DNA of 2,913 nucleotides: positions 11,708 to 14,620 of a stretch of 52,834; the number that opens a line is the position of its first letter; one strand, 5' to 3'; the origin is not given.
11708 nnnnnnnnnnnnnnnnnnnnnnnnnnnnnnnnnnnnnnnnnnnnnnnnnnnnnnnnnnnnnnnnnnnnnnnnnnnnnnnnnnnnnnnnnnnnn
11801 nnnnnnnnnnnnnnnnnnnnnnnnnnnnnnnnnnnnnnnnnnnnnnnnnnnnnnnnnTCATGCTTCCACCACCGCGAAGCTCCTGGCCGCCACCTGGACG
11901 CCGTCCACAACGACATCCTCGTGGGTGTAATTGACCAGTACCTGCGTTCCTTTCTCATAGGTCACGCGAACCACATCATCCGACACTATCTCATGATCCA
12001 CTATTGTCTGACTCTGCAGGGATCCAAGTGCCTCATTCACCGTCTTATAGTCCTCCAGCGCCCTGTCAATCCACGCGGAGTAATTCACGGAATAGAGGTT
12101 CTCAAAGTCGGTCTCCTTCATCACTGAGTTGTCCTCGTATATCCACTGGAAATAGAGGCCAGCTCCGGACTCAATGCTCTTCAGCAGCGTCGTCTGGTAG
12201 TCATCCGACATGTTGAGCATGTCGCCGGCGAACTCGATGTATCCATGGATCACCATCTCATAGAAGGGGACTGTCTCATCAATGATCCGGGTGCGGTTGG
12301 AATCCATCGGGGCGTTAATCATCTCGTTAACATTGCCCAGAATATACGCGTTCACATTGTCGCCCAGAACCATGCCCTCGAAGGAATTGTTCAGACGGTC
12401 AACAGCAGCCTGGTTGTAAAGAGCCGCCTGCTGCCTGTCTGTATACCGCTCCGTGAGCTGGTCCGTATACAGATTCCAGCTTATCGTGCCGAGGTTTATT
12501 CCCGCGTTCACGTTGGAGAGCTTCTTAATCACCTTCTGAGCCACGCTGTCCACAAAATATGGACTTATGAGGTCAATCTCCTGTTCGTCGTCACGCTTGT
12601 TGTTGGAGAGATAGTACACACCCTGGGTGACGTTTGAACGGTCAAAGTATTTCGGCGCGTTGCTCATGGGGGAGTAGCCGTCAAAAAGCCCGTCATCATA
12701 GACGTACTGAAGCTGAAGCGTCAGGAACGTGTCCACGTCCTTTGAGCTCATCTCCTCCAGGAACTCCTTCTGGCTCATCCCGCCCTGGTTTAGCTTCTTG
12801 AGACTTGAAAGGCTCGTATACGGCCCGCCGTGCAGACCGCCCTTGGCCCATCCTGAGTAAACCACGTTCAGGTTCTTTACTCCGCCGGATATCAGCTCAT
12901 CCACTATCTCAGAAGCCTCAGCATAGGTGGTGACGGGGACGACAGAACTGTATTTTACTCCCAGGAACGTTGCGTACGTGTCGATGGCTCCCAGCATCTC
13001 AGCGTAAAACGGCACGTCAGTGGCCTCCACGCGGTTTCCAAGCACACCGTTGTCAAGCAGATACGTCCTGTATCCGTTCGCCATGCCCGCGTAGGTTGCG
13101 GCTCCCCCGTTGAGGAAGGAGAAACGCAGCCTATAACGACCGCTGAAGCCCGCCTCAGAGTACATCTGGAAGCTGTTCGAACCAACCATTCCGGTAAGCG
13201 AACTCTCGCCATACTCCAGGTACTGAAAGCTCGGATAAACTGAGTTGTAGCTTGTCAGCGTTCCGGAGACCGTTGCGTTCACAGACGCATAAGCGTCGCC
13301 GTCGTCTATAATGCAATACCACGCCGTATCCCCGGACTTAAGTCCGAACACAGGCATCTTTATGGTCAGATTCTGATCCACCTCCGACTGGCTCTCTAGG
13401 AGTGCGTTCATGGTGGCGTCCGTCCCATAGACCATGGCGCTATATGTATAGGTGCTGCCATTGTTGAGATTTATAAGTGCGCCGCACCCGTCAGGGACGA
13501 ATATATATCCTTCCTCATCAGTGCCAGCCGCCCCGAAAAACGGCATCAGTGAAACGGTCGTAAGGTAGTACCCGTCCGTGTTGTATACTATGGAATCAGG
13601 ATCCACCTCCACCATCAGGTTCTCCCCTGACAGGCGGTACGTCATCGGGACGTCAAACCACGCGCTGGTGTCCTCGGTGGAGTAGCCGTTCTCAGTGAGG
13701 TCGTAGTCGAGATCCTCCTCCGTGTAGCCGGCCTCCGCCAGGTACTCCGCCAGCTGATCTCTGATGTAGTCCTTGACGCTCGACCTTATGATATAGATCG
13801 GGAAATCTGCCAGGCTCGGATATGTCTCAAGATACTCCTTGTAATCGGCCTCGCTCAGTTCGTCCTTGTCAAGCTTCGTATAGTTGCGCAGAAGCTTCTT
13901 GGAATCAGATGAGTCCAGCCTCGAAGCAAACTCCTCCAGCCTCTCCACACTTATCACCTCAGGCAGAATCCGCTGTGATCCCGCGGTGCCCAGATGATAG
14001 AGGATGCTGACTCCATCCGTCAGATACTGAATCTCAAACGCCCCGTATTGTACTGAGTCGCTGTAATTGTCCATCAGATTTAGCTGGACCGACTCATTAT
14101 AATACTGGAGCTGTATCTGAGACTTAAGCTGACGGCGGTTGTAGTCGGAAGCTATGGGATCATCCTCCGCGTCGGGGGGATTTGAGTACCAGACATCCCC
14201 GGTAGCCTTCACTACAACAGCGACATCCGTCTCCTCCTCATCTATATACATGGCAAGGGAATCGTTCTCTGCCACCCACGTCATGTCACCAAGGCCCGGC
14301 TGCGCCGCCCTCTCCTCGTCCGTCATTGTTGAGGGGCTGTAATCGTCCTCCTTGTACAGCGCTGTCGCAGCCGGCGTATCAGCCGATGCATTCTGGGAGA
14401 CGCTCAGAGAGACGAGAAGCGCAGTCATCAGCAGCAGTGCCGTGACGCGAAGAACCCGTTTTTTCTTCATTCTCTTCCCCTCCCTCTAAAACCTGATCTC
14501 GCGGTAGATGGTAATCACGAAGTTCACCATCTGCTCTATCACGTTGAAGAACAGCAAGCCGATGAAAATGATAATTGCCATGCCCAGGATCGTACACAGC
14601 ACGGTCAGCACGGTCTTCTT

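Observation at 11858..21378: Uncharacterised trio (anchored NHL/TPR propeller, Yip1 membrane protein, 870-aa secreted DUF5696-like protein) embedded between two ATPase-less sugar ABC importers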

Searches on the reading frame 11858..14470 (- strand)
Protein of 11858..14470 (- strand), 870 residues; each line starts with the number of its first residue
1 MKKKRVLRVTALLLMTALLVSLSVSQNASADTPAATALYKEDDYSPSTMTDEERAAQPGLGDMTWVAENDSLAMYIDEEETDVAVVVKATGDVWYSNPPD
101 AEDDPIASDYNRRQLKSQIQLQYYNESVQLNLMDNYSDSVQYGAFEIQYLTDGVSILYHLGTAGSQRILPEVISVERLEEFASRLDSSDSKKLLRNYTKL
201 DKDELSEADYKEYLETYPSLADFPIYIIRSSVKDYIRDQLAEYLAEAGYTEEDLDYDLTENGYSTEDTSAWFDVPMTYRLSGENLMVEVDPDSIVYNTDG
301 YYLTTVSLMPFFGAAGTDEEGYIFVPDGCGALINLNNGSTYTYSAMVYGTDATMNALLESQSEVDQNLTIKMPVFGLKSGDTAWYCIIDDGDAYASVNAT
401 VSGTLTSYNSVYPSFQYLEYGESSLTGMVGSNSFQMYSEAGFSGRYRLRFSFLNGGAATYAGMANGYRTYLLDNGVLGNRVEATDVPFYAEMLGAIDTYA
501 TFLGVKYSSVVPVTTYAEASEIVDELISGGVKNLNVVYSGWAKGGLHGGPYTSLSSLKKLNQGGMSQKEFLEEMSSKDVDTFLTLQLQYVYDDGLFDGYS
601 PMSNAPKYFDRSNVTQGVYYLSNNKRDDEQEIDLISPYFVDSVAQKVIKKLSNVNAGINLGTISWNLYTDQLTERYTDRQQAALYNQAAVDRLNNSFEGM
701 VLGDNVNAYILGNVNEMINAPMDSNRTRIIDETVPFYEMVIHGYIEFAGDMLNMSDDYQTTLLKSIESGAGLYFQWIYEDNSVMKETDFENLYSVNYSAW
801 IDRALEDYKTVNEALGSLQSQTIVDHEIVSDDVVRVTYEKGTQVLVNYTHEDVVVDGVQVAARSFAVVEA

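Call 4: search_protein_families(library=pfam, proteins=[window:11858-14470:-], max_evalue=0.01)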
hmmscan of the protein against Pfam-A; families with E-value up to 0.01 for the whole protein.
window:11858-14470:- (870 aa): 1 family
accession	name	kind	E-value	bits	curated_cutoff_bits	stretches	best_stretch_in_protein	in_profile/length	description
PF18952.6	DUF5696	-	7.3e-181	603.2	25.6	1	255-865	5-612/612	Family of unknown function (DUF5696)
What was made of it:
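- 11858..14470 (-): Secreted DUF5696 protein (870 aa) with GH129/GH101-like fold: N-terminal beta-sandwich with a helical insert, (beta/alpha)8 barrel, C-terminal beta-sandwich. Pfam DUF5696 603 bits (call 4).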

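Call 5: search_protein_families(library=ncbifam, proteins=[window:11858-14470:-], max_evalue=0.01)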
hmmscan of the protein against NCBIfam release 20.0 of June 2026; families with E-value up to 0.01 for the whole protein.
window:11858-14470:- (870 aa): 0 families

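Call 7: search_solved_structures(query=window:11858-14470:-, max_evalue=1, show_alignments=2)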
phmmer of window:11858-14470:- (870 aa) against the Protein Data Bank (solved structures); distinct sequences matched with E-value up to 1: 1.
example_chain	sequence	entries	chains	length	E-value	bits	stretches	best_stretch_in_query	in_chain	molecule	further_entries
4f21_A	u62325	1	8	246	0.64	11.4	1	515-565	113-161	Carboxylesterase/phospholipase family protein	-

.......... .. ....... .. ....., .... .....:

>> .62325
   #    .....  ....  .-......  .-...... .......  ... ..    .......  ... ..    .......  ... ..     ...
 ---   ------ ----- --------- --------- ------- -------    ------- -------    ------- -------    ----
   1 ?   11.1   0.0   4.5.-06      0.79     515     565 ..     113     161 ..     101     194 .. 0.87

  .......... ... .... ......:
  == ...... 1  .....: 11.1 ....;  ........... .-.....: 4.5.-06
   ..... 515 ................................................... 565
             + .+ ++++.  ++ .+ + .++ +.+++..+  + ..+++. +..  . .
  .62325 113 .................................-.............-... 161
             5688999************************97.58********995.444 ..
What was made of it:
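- Tried and rejected: A sequence search of DUF5696 against PDB chains gave nothing (call 7).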

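Call 8: find_homologous_proteins(query=window:11858-14470:-, max_evalue=0.00001)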
Query window:11858-14470:- (870 aa): 225 proteins with E <= 0.00001 among 8000 candidates; the best 120 are listed.
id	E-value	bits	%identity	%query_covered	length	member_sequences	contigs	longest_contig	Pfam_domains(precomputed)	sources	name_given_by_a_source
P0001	0.0e+0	1935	100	100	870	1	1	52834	PF18952.7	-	-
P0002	0.0e+0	1319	70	94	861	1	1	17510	PF18952.7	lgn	-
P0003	0.0e+0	1317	70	95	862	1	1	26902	PF18952.7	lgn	-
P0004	0.0e+0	1303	68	97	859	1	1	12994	PF18952.7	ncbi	-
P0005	0.0e+0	1210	62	100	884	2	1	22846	PF18952.7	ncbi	-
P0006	0.0e+0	1163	60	100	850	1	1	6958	PF18952.7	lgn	-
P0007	0.0e+0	1137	60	100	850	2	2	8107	PF18952.7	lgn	-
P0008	0.0e+0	1122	60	100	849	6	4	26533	PF18952.7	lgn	-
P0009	0.0e+0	1095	56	100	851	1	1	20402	PF18952.7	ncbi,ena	-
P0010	0.0e+0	1090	56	100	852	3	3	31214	PF18952.7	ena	-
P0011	0.0e+0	1088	56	100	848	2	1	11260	PF18952.7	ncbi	-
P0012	0.0e+0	1078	56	100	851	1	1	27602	PF18952.7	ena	-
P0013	0.0e+0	1076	57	100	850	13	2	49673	PF18952.7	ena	-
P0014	0.0e+0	1075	56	100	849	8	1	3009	PF18952.7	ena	-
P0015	0.0e+0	1068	59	93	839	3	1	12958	PF18952.7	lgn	-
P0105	1.0e-125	439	33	99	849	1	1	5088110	PF18952.7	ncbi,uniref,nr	ncbi:hypothetical protein GI584_05430 [Gracilibacillus salitolerans]|uniref:Uncharacterized protein 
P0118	3.9e-116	407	31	94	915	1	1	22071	PF18952.7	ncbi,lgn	-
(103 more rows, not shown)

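Call 11: find_related_loci(query=A1, collection=genome_contigs, flank=10000)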
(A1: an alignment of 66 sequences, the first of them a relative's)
Query A1 (870 aa) in genome_contigs; peptide patterns used: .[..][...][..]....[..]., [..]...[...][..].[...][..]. (x = any residue, [..] = any of these).
600 stretches matched a pattern (row limit reached: there are more); 596 encode a relative of the query (tblastn E <= 1e-3); the best 80 are kept; 80 distinct loci.
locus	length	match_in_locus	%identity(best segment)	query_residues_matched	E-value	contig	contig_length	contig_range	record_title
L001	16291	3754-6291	56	1-868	0e+0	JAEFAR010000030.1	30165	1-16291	MAG: Lachnospiraceae bacterium isolate Tb.RUG.499 NODE_5676_length_30165_cov_3.016346, whole genome shotgun sequence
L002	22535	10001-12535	57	1-868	0e+0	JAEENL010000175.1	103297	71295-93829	MAG: Lachnospiraceae bacterium isolate Tb.RUG.262 NODE_5381460_length_103297_cov_1.885403, whole genome shotgun sequence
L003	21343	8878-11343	53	57-869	0e+0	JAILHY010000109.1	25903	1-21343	MAG: Lachnospiraceae bacterium isolate RUI136 k141_5269518_flag=1_multi=19.0000_len=25903, whole genome shotgun sequence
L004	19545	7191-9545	50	63-867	0e+0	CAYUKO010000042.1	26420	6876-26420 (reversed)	MAG TPA_asm: uncultured Roseburia sp. isolate SRP350583_co4_43 genome assembly, contig: NODE_1786_length_26420_cov_22.85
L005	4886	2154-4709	46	1-869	0e+0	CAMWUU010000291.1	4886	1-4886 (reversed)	MAG TPA_asm: uncultured Lachnospiraceae bacterium isolate SRR14411328_bin.16_metawrap_v1.3_MAG genome assembly, contig:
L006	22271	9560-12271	46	1-870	0e+0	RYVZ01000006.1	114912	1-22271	MAG: Lachnospiraceae bacterium isolate MAG_RACS_002 NODE_17_length_114912_cov_47.053649, whole genome shotgun sequence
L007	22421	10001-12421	49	63-867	0e+0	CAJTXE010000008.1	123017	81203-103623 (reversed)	MAG TPA_asm: uncultured Acetatifactor sp. isolate MGBC116657 genome assembly, contig: MGBC116657.8, whole genome shotgun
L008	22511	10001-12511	47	1-870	0e+0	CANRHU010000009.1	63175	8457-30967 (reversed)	MAG: uncultured Lachnospiraceae bacterium isolate Lapin-023__bin28 genome assembly, contig: Lapin-023__NODE_636_length_6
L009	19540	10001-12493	47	1-869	0e+0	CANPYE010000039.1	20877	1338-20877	MAG: uncultured Lachnospiraceae bacterium isolate Lapin-004__bin104 genome assembly, contig: Lapin-004__NODE_3186_length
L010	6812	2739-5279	43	1-869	0e+0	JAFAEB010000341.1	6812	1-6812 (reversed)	MAG: Bacillota bacterium isolate OH_SBlB_11 k127_1643304, whole genome shotgun sequence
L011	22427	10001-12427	46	62-868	0e+0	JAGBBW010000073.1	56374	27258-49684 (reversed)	MAG: Lachnospiraceae bacterium isolate RGIG8977 Water_deer_Rectum-2__c296472, whole genome shotgun sequence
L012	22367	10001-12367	48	56-867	0e+0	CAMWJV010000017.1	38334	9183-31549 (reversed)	MAG TPA_asm: uncultured Lachnospiraceae bacterium isolate SRR14411261_bin.17_metawrap_v1.3_MAG genome assembly, contig:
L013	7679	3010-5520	46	1-870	0e+0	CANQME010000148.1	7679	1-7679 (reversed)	MAG: uncultured Lachnospiraceae bacterium isolate Lapin-014__bin3 genome assembly, contig: Lapin-014__NODE_8492_length_7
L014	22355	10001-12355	48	63-870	0e+0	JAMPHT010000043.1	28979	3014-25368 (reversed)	MAG: Bacillota bacterium isolate NALB_7961_10 Scaffold_#43__SCF_043___28979_bp, whole genome shotgun sequence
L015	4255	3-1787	59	275-868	0e+0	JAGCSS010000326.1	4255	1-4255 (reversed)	MAG: Lachnospiraceae bacterium isolate RGIG10088 Yak_Rumen-1__c2043214, whole genome shotgun sequence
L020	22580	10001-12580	38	6-868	2e-175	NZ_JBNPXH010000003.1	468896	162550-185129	Anaerotaenia torta strain DSM 100431 Ga0415261_03, whole genome shotgun sequence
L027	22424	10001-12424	49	60-867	0e+0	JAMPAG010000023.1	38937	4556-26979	MAG: bacterium isolate NALB_7813_21 Scaffold_#23__SCF_023___38937_bp, whole genome shotgun sequence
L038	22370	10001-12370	35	60-867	4e-135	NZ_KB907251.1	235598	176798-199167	Paenibacillus fonticola DSM 21315 G358DRAFT_scaffold00007.7, whole genome shotgun sequence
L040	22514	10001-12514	34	3-865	4e-134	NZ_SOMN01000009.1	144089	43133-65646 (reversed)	Cohnella luojiensis strain CCTCC AB 208254 Scaffold9_1, whole genome shotgun sequence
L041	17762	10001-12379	37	55-867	5e-132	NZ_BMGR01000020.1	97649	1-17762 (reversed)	Paenibacillus abyssi strain CGMCC 1.12987 sequence20, whole genome shotgun sequence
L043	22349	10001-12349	33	59-867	7e-131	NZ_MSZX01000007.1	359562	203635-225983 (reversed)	Paenibacillus selenitireducens strain ES3-24 ES3-24_scaffold7, whole genome shotgun sequence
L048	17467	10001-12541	33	1-867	1e-131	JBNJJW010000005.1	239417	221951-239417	MAG: Bacillota bacterium isolate BLK80-1 5, whole genome shotgun sequence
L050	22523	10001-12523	31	8-865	9e-130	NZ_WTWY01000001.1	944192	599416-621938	Paenibacillus sp. USDA918EY NODE_1_length_944192_cov_244.802986, whole genome shotgun sequence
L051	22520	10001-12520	33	5-866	2e-129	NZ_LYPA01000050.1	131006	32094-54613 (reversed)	Paenibacillus oryzae strain 1DrF-4 scaffold20, whole genome shotgun sequence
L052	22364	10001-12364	34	60-866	7e-129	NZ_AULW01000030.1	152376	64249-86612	Paenibacillus pasadenensis DSM 19293 H582DRAFT_scaffold00012.12_C, whole genome shotgun sequence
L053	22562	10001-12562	32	1-867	6e-129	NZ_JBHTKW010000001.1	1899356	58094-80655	Paenibacillus urinalis strain CCUG 53521 GCM70027461_3, whole genome shotgun sequence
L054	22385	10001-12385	32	54-867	7e-129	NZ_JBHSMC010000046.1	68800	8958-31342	Lederbergia graminis strain KACC 13779 soapdenovo_K_105_46, whole genome shotgun sequence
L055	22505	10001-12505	35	6-867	1e-128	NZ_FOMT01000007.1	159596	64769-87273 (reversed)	Paenibacillus catalpae strain CGMCC 1.10784, whole genome shotgun sequence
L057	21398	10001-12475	32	19-867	2e-128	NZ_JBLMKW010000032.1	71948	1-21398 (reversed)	Paenibacillus azoreducens strain KCTC 3829 32, whole genome shotgun sequence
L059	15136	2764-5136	34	60-867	4e-128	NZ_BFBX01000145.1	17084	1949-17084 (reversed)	Paenibacillus sp. 598K contig_0145, whole genome shotgun sequence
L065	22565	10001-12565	34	1-867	2e-127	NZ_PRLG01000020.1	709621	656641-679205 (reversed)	Paenibacillus illinoisensis strain E3 NODE_121_length_709581_cov_251.871002, whole genome shotgun sequence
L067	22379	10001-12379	34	59-867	7e-127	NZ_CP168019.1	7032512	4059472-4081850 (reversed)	Paenibacillus amylolyticus strain Cl19 chromosome, complete genome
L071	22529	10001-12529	32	6-867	9e-128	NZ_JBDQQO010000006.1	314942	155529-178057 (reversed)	Gorillibacterium sp. CAU 1737 contig6, whole genome shotgun sequence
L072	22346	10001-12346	34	62-862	2e-126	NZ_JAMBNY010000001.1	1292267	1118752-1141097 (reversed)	Paenibacillus camelliae strain TA 29 NODE_1_, whole genome shotgun sequence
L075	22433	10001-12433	34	45-867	4e-125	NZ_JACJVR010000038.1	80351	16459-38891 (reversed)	Cohnella xylanilytica strain DSM 25239 contig_38, whole genome shotgun sequence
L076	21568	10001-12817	31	4-848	4e-125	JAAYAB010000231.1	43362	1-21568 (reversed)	MAG: Bacillota bacterium isolate AS02xzSISU_7 28756_AS02, whole genome shotgun sequence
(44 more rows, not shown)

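Call 25: predict_structure(alignment_id=A1)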
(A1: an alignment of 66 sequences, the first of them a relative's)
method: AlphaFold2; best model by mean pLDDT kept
length: 870 residues; sequences in the alignment: 66
mean_pLDDT: 89.4   pTM: 0.85
mean pLDDT of the five models: 89.4, 88.9, 88.7, 87.3, 87.1
residues with pLDDT >= 90: 584; 70-90: 226; 50-70: 35; < 50: 25
segments of 3 or more residues with pLDDT < 50: 24-42
pLDDT, mean of each block of 10 residues (from residue 1): 66 81 44 39 71 79 93 96 96 95 91 95 91 93 91 95 65 91 91 92 91 88 89 77 86 84 70 96 97 92 96 95 97 96 94 80 87 98 98 97 93 96 61 78 94 97 98 93 94 90 83 96 97 97 87 88 93 97 95 86 91 88 84 94 94 93 94 93 97 95 96 96 93 97 96 92 97 94 69 78 97 95 96 96 97 96 94
secondary structure, 60 per line:
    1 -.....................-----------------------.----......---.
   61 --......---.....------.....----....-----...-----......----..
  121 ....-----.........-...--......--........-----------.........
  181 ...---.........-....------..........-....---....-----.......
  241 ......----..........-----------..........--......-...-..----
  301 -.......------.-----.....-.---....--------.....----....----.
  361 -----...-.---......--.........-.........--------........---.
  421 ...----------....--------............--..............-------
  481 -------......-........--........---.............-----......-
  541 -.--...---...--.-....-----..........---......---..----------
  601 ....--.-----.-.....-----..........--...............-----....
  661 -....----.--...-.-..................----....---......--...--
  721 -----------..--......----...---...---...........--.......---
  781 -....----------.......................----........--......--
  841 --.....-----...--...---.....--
elements in order (helices of 4 or more, strands of 3 or more residues): H2-22 H51-56 E63-68 E72-76 E83-87 E92-95 H109-114 E119-124 E130-134 H135-138 E145-150 E153-160 E172-174 H175-183 H187-195 E197-200 H207-216 H218-221 E225-228 H234-246 H251-260 E272-281 E284-289 E302-308 E321-325 E331-334 E343-347 H352-355 E374-379 E382-390 E395-400 E409-416 E420-423 E434-437 E446-454 H460-473 E488-493 E495-502 E505-512 H516-528 E534-539 H558-561 H567-576 E580-585 H601-604 E615-619 E625-634 H637-651 E657-660 H662-665 H679-696 E701-704 H708-713 E716-718 H736-741 E746-748 H758-768 E771-777 H782-785 H797-818 E823-830 E833-838 E843-847 E853-855 E858-860 E864-868
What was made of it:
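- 11858..14470 (-): AF2 pLDDT 89.4, pTM 0.85 (call 25).
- On CAZy GH129: The model has pLDDT 89.4 (call 25).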

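Call 27: fold_search(model_id=the predicted structure, library=pdb)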
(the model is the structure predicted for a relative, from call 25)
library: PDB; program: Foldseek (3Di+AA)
matches with E <= 10: 906; with E <= 0.001: 197
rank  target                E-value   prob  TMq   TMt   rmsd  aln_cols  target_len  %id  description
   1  5opq_A                8.8e-29  1.00  0.54  0.69   6.5       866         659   12  A 3,6-anhydro-D-galactosidase produced by Zobellia galactanivorans. This is an exo-lytic enzyme that hydrolyzes termin (released 2017-11-29)
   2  5opq_D                4.4e-28  1.00  0.53  0.68   6.3       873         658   12  A 3,6-anhydro-D-galactosidase produced by Zobellia galactanivorans. This is an exo-lytic enzyme that hydrolyzes termin (released 2017-11-29)
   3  8rzk_A                1.3e-27  1.00  0.54  0.69   6.8       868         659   13  The Michaelis complex of ZgGH129 D486N from Zobellia galactanivorans with neo-b/k-oligo-carrageenan tetrasaccharide (b (released 2024-07-31)
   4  5wzr_A                1.3e-22  1.00  0.53  0.71   6.6       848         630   12  Alpha-N-acetylgalactosaminidase NagBb from Bifidobacterium bifidum - Gal-NHAc-DNJ complex (released 2017-06-07)
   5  5wzq_A                1.5e-21  1.00  0.53  0.73   6.5       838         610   13  Alpha-N-acetylgalactosaminidase NagBb from Bifidobacterium bifidum - quadruple mutant (released 2017-06-07)
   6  5wzr_B                2.1e-21  1.00  0.53  0.71   6.5       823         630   13  Alpha-N-acetylgalactosaminidase NagBb from Bifidobacterium bifidum - Gal-NHAc-DNJ complex (released 2017-06-07)
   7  5wzn_A                2.8e-21  1.00  0.53  0.72   6.3       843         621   12  Alpha-N-acetylgalactosaminidase NagBb from Bifidobacterium bifidum - GalNAc complex (released 2017-06-07)
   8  5wzp_A                6.0e-21  1.00  0.52  0.73   6.6       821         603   12  Alpha-N-acetylgalactosaminidase NagBb from Bifidobacterium bifidum - ligand free (released 2017-06-07)
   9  5wzq_B                1.2e-20  1.00  0.53  0.73   6.5       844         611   12  Alpha-N-acetylgalactosaminidase NagBb from Bifidobacterium bifidum - quadruple mutant (released 2017-06-07)
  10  5wzp_B                1.6e-20  1.00  0.51  0.71   6.2       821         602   12  Alpha-N-acetylgalactosaminidase NagBb from Bifidobacterium bifidum - ligand free (released 2017-06-07)
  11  5wzn_B                1.7e-20  1.00  0.54  0.73   6.4       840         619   12  Alpha-N-acetylgalactosaminidase NagBb from Bifidobacterium bifidum - GalNAc complex (released 2017-06-07)
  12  5a59_A                6.4e-14  1.00  0.43  0.35   9.1       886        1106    9  The structure of GH101 E796Q mutant from Streptococcus pneumoniae TIGR4 in complex with T-antigen (released 2015-09-02)
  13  5a58_A                4.4e-13  1.00  0.43  0.35   8.9       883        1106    9  The structure of GH101 D764N mutant from Streptococcus pneumoniae TIGR4 in complex with serinyl T-antigen (released 2015-09-02)
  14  5a57                  4.8e-13  1.00  0.43  0.35   9.3       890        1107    9  The structure of GH101 from Streptococcus pneumoniae TIGR4 in complex with PUGT (released 2015-09-02)
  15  5a56_A                6.9e-13  1.00  0.43  0.35   8.9       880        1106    9  The structure of GH101 from Streptococcus pneumoniae TIGR4 in complex with 1-O-methyl-T-antigen (released 2015-09-02)
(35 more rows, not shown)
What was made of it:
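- On CAZy GH129: Foldseek gives 5opq at E 9e-29 and 5wzn-5wzr at about E 1e-22, with target TM-scores of 0.69-0.73 (call 27).
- Foldseek to GH129 gives E 9e-29 and 1e-22, with target TM-scores of 0.69-0.73 (call 27). All structural relatives are alpha-glycosidases (call 27).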
